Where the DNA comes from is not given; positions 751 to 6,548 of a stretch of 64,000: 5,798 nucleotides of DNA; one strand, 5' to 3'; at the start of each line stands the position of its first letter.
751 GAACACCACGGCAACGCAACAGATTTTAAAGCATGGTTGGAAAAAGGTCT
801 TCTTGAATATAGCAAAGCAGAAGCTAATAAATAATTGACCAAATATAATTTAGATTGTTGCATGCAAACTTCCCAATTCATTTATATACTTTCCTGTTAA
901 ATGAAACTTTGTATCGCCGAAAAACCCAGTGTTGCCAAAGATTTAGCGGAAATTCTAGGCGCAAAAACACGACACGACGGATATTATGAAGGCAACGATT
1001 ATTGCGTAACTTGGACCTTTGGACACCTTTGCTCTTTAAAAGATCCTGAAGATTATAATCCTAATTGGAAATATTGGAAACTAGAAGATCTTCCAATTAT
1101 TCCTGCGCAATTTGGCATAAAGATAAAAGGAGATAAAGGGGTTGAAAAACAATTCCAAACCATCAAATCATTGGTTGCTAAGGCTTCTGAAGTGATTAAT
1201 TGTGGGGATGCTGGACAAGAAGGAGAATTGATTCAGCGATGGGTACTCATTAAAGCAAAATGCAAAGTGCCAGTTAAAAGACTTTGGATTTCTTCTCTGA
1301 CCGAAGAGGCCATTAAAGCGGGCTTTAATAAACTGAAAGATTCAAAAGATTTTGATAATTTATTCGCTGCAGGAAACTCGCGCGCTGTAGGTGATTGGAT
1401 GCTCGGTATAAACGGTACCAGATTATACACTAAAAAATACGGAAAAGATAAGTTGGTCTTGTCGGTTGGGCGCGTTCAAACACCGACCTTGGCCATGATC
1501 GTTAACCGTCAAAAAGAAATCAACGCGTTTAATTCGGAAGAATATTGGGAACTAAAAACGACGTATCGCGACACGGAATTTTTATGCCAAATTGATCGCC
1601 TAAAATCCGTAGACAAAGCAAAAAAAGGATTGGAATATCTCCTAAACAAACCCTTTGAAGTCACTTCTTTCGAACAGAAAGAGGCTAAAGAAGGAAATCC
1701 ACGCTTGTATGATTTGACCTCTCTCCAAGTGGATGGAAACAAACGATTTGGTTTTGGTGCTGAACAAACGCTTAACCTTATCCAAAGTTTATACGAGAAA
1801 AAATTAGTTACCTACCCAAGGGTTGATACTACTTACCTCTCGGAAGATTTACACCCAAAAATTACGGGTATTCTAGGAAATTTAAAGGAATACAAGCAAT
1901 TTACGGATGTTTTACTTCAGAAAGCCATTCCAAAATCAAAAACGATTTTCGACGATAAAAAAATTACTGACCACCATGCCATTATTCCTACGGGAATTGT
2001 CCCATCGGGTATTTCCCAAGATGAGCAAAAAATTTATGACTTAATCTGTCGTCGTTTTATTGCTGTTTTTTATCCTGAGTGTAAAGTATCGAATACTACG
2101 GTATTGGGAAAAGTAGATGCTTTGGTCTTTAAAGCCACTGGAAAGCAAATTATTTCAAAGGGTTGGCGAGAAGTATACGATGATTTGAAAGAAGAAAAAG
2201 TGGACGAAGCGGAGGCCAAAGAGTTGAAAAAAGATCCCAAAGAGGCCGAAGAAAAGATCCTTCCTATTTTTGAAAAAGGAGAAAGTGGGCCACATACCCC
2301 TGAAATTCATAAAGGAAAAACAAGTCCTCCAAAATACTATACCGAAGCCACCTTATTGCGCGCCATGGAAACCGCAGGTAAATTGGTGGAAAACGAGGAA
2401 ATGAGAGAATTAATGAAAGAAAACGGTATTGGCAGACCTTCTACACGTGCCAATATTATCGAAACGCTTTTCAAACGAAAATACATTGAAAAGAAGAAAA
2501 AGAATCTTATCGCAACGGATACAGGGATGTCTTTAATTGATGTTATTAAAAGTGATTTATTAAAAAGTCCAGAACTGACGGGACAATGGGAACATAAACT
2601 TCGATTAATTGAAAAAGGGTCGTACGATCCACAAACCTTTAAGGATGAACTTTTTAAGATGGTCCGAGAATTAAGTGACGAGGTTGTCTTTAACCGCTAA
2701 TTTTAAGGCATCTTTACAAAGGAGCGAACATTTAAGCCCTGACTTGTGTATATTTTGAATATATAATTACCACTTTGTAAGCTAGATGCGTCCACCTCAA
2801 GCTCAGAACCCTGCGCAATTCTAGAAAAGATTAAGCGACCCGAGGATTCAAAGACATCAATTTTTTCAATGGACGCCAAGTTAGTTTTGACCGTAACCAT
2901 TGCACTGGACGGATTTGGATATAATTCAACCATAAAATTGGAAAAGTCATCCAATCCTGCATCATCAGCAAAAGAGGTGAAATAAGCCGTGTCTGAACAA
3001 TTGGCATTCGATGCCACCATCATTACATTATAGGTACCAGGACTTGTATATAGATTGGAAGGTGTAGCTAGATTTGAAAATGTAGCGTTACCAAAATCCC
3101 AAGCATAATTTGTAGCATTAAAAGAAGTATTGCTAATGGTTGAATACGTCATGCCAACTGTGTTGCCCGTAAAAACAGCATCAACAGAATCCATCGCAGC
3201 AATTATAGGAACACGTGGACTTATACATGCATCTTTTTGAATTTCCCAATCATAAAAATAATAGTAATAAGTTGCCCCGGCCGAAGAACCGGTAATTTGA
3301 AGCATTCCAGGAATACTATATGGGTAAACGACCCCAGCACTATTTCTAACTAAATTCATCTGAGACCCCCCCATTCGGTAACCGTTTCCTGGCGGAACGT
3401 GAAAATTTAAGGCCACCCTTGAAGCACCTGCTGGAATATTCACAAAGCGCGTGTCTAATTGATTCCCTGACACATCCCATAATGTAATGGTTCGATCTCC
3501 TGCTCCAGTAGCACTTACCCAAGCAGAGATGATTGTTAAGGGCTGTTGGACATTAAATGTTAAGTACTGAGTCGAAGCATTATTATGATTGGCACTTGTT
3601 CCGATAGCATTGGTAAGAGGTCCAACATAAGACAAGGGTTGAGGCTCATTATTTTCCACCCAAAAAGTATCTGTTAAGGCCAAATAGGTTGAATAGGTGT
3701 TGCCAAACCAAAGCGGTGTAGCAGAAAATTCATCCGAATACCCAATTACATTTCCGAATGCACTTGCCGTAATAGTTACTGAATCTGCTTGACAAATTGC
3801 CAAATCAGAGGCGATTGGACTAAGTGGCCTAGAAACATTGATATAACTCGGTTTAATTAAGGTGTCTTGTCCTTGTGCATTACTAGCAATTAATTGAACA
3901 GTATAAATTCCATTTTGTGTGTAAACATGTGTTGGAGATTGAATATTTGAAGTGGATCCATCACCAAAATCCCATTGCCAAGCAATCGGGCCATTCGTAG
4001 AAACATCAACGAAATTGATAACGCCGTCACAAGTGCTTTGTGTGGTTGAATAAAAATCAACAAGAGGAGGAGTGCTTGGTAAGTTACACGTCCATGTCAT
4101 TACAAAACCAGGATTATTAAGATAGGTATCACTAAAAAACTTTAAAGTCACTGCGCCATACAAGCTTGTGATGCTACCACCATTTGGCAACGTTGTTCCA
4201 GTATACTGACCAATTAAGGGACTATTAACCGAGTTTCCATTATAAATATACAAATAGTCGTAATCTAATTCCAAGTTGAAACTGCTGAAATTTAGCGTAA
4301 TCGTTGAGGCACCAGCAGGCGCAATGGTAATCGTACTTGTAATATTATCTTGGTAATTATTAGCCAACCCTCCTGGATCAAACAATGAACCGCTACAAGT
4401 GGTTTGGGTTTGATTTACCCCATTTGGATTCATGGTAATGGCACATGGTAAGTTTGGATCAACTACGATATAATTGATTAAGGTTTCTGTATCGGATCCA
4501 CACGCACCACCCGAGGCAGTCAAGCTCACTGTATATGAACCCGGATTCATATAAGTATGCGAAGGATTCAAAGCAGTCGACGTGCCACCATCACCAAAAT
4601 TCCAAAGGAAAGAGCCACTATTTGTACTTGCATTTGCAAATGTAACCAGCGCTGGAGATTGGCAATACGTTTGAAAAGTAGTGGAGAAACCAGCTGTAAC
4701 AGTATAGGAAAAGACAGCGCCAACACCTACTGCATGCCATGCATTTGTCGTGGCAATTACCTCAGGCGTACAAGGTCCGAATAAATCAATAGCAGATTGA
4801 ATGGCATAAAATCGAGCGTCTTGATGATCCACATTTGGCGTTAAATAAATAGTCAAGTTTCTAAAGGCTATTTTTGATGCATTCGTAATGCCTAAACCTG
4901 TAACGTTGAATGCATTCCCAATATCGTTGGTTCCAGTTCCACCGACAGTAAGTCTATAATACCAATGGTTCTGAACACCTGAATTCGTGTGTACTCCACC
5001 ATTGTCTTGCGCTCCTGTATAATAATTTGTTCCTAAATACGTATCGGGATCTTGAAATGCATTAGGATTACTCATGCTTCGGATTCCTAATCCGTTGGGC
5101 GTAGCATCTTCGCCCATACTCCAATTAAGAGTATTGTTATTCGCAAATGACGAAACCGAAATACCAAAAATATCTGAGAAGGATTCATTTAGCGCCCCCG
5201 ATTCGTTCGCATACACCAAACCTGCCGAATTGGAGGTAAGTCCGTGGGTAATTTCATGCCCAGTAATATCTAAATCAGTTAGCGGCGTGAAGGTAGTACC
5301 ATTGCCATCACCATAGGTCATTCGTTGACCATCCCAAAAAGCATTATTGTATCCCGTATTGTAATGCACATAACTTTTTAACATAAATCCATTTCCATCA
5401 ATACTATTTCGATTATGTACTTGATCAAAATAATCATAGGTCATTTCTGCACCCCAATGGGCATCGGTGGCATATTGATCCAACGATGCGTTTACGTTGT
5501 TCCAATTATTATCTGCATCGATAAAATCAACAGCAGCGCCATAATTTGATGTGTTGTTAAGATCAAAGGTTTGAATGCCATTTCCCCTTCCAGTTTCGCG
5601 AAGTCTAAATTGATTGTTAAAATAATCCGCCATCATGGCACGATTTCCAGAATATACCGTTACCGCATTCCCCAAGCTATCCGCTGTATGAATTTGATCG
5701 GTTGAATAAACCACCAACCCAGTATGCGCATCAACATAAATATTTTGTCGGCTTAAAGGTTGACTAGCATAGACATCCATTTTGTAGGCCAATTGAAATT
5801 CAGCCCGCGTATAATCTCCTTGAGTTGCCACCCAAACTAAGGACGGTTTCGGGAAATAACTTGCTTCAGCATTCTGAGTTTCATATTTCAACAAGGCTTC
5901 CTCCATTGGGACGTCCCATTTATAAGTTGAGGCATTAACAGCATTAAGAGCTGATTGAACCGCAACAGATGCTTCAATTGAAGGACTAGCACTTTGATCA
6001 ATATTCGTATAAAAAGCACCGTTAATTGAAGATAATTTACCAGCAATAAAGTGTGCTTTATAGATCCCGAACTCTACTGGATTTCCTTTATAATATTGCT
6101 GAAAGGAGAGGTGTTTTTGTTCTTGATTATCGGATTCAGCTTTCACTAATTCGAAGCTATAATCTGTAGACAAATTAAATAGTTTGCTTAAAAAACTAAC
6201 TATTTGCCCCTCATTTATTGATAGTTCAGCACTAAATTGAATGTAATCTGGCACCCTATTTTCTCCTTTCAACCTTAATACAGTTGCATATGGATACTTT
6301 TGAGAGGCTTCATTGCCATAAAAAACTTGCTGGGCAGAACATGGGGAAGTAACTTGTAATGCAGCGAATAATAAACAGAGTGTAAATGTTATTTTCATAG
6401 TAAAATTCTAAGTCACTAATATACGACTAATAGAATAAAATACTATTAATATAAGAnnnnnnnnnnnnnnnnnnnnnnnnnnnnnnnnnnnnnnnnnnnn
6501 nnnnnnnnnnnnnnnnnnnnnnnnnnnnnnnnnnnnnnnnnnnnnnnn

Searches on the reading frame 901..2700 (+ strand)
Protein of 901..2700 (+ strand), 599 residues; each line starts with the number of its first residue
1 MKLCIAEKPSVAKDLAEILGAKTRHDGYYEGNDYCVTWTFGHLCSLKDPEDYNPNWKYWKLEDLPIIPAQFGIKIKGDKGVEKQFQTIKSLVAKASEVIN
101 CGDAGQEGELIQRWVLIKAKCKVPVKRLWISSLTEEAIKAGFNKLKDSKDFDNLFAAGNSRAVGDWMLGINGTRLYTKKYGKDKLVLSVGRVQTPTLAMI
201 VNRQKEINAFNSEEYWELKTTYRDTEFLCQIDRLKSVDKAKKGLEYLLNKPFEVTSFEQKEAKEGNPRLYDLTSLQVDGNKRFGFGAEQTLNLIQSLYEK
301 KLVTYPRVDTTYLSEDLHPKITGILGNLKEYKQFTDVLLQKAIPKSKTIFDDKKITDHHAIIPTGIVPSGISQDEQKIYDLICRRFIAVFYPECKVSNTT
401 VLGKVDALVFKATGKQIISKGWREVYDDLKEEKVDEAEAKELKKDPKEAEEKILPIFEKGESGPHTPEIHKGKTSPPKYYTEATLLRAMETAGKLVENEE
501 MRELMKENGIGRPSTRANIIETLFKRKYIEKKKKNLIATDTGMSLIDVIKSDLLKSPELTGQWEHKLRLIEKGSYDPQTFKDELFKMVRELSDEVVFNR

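Call 61: search_protein_families(library=pfam, proteins=[window:901-2700:+], max_evalue=0.00001)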
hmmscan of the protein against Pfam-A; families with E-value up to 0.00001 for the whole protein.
window:901-2700:+ (599 aa): 2 families
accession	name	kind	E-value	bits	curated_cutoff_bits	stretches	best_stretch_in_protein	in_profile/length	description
PF01131.25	Topoisom_bac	-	1.6e-118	396.8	35.1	1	151-580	3-409/411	DNA topoisomerase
PF01751.28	Toprim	-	1.6e-13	51.1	23.1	1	2-132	1-95/96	Toprim domain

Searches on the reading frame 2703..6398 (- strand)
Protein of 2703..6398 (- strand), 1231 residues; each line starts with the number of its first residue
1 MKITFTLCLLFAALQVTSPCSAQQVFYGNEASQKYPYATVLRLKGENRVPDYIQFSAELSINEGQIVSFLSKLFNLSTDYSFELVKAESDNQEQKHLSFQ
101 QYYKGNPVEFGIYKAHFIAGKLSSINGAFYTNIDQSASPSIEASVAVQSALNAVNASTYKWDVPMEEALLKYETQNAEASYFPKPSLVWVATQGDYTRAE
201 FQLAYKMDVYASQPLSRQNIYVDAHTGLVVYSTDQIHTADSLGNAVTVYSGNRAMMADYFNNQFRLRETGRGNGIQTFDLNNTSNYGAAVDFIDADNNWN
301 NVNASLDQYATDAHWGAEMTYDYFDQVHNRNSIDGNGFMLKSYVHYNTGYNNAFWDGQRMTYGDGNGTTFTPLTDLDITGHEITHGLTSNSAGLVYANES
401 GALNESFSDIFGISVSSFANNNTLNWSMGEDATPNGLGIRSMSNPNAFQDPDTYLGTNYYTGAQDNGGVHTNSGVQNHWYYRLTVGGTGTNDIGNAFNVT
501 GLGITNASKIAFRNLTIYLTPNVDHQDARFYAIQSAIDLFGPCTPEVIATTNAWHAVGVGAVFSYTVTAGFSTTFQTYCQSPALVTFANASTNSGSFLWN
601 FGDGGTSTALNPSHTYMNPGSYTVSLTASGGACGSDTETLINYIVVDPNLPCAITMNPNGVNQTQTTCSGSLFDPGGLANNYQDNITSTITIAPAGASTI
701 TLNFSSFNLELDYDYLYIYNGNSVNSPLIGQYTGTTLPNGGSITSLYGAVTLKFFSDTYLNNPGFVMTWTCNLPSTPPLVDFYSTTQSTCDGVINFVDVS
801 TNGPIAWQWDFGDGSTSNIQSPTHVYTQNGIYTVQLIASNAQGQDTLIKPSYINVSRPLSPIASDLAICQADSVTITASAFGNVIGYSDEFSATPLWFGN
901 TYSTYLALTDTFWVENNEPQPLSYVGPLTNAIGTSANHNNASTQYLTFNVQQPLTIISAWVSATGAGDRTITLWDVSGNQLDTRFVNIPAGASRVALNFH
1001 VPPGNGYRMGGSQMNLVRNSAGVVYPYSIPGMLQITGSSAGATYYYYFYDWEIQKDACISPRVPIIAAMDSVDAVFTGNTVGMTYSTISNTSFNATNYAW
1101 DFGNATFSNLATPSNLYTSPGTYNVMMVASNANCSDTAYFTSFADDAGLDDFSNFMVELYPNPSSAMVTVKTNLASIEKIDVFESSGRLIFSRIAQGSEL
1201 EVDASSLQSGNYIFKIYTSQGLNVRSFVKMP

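Call 61: search_protein_families(library=pfam, proteins=[window:2703-6398:-], max_evalue=0.00001)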
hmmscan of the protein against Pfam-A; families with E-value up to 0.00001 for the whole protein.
window:2703-6398:- (1231 aa): 7 families
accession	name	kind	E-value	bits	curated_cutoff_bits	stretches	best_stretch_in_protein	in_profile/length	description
PF02868.21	Peptidase_M4_C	-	3.3e-44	151.1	24.4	1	392-559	1-165/165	Thermolysin metallopeptidase, alpha-helical domain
PF01447.24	Peptidase_M4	-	1.1e-39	136.6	22.4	1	245-389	4-145/145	Thermolysin metallopeptidase, catalytic domain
PF18911.6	PKD_4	-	1.3e-36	125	27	3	795-847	25-77/85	PKD domain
PF00801.26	PKD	-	2.6e-24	85.5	23.5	2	800-846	24-73/80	PKD domain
PF00431.26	CUB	-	1.1e-10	42.2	21.4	1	679-768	18-109/110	CUB domain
PF07504.19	FTP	-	1.4e-10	41.3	21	1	81-129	2-51/51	Fungalysin/Thermolysin Propeptide Motif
PF18962.6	Por_Secre_tail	-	5e-10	40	27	1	1159-1223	1-69/75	Secretion system C-terminal sorting domain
